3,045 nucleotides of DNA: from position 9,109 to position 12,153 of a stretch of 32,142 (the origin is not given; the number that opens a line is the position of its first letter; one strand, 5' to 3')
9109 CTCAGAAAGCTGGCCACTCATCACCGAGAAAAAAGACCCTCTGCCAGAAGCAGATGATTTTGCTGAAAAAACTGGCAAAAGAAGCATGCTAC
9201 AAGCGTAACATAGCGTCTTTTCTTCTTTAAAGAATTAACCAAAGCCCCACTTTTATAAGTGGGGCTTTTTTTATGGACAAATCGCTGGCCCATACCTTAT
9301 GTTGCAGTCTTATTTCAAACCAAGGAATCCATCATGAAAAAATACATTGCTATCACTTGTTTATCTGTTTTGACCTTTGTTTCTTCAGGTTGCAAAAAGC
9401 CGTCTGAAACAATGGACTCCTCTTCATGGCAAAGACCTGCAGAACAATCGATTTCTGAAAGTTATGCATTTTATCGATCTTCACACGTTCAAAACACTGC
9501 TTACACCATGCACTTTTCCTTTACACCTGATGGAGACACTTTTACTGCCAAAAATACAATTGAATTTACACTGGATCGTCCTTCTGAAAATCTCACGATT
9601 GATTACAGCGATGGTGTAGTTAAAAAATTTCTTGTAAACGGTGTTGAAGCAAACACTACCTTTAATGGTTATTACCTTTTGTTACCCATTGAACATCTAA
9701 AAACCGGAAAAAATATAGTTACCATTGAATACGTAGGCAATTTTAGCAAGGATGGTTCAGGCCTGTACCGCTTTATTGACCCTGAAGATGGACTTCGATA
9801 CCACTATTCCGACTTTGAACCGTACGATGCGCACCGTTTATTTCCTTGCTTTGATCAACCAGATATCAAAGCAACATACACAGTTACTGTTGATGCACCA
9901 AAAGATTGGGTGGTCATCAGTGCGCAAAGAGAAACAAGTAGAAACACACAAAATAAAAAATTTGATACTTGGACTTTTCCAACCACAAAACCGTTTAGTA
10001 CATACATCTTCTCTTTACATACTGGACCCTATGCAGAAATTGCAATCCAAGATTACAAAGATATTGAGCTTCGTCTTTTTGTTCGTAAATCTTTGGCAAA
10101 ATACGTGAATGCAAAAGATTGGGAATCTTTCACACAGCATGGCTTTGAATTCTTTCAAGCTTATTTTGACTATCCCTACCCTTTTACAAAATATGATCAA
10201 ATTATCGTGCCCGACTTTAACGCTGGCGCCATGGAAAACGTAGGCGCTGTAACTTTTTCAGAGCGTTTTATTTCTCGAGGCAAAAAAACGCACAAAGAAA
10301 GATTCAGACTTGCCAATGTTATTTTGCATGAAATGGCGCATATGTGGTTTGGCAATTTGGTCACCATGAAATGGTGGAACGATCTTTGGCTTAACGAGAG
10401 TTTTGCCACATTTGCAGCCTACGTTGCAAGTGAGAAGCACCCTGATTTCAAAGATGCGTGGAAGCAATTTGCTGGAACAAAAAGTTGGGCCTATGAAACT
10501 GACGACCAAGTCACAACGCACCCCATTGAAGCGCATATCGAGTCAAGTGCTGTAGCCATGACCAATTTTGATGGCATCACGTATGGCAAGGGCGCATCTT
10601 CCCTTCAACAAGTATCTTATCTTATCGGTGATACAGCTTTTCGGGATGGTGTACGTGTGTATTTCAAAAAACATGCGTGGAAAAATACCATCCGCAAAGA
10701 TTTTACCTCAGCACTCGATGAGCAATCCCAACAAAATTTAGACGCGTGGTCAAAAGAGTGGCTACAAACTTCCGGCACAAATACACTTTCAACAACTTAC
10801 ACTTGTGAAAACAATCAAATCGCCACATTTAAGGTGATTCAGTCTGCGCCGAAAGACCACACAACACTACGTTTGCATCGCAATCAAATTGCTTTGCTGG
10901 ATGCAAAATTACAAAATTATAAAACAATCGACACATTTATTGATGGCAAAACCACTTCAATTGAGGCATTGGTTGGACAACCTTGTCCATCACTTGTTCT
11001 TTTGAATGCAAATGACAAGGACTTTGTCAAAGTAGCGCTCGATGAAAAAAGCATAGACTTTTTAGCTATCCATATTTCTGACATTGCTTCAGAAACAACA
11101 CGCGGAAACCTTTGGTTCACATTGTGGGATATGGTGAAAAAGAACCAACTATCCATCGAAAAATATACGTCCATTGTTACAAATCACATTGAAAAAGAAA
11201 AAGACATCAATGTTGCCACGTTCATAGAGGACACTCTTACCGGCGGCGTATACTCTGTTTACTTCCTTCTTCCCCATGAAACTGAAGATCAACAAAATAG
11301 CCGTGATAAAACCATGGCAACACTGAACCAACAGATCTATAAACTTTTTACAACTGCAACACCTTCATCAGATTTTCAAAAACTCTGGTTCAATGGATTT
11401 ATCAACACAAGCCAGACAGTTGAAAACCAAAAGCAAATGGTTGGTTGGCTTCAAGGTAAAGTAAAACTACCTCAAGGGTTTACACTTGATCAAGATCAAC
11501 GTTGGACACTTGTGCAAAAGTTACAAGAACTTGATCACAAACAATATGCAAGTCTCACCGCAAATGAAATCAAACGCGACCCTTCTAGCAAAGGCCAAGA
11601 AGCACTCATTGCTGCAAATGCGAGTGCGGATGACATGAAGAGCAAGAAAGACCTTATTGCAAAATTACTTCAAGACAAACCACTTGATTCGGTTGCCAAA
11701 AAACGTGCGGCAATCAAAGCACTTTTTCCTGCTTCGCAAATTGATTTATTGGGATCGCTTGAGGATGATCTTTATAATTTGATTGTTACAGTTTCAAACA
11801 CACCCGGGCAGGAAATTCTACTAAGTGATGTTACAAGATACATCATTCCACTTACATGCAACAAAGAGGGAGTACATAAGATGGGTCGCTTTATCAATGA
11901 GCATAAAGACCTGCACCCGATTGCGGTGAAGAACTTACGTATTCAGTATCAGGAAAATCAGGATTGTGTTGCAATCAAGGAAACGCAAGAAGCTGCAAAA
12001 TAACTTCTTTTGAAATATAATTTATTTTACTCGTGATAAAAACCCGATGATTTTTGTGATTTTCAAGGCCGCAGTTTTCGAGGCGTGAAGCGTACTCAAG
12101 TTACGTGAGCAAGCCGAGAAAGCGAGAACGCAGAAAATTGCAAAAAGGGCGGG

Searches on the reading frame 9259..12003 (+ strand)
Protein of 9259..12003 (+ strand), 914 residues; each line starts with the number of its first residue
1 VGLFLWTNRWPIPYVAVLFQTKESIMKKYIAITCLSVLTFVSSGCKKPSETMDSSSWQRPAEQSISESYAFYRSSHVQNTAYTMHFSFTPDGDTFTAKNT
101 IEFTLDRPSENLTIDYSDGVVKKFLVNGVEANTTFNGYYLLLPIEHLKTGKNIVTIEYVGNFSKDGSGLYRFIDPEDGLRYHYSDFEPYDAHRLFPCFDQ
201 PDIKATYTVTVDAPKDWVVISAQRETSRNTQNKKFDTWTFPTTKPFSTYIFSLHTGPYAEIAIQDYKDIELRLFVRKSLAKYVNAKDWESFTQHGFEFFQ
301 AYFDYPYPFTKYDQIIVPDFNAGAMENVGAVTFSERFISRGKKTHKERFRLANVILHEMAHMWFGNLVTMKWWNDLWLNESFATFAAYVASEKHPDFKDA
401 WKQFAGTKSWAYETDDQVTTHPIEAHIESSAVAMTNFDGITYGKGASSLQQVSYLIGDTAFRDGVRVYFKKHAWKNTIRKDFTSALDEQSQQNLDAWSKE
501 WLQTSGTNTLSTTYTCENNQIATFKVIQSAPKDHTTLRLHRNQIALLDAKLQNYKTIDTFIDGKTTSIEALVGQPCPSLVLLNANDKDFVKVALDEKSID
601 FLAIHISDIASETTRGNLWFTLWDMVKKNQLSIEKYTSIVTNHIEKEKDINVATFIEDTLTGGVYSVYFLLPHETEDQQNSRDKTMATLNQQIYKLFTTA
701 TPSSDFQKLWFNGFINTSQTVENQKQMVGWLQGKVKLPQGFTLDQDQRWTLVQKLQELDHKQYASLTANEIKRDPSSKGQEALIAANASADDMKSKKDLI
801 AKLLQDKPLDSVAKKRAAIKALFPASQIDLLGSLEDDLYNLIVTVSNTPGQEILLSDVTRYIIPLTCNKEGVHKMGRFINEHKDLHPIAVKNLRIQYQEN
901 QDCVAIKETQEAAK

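Call 23: search_protein_families(library=pfam, proteins=[window:9259-12003:+])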
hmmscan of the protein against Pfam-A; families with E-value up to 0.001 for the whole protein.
window:9259-12003:+ (914 aa): 3 families
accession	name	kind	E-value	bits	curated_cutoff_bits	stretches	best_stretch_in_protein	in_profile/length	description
PF01433.26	Peptidase_M1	-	5.4e-59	199.9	27.7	1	292-501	6-218/218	Peptidase family M1 domain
PF17900.6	Peptidase_M1_N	-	4.2e-25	89.4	25.8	1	80-250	3-186/186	Peptidase M1 N-terminal domain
PF11838.14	ERAP1_C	-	2.9e-21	76.7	38.2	1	579-884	1-301/318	ERAP1-like C-terminal domain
